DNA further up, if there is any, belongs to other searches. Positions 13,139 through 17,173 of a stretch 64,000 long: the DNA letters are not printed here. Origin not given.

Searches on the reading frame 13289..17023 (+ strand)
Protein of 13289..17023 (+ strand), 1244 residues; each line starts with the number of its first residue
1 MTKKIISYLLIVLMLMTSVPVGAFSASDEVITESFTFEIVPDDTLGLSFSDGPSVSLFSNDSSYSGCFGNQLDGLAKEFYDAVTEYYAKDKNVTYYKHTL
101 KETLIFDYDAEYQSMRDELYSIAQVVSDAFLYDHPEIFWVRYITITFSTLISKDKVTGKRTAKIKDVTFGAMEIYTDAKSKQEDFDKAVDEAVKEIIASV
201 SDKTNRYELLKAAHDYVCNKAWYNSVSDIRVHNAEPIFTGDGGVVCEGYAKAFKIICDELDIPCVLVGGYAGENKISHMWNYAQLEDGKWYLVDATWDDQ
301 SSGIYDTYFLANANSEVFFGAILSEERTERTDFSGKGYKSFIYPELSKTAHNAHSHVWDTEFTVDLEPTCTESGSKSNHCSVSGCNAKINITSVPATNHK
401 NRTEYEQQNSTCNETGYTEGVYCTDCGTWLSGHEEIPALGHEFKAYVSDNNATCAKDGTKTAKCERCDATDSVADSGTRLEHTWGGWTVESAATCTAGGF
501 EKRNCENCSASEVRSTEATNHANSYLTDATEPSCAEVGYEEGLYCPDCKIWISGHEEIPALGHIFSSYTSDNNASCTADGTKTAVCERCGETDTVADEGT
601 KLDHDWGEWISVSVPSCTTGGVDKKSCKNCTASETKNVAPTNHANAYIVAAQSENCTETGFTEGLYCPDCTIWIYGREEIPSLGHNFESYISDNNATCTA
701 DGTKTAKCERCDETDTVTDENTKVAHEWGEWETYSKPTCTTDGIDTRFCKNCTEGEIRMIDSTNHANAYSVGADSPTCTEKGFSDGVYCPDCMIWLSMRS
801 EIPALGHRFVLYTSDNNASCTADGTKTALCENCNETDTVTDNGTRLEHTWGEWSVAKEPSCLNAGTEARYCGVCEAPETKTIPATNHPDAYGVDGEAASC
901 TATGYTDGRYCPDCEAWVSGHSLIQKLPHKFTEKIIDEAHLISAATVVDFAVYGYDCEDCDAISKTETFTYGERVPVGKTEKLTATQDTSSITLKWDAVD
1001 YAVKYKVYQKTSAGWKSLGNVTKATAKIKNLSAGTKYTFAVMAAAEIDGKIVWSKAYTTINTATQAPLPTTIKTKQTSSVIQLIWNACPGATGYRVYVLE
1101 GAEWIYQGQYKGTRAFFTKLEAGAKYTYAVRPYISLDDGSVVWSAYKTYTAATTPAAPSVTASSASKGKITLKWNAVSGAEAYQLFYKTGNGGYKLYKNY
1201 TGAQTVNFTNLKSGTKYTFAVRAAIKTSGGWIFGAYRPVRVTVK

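Call 48: search_protein_families(library=pfam, proteins=[window:13289-17023:+], max_evalue=0.001)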
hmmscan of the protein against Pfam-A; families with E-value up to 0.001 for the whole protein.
window:13289-17023:+ (1244 aa): 5 families
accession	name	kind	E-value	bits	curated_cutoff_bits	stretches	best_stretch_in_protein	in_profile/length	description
PF00041.27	fn3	-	5.2e-15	55.9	25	2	1159-1225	5-70/84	Fibronectin type III domain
PF01841.26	Transglut_core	-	8.2e-12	45.8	23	1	200-295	7-108/108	Transglutaminase-like superfamily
PF16656.11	Pur_ac_phosph_N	-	1.7e-06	28.9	30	0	999-1058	35-90/93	Purple acid Phosphatase, N-terminal domain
PF21910.2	GH85_C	-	7.4e-05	23.6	27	0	981-1025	8-52/95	GH85 endohexosaminidases, C-terminal domain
PF16893.11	fn3_2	-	0.00023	21.7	27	0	1154-1230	2-78/89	Fibronectin type III domain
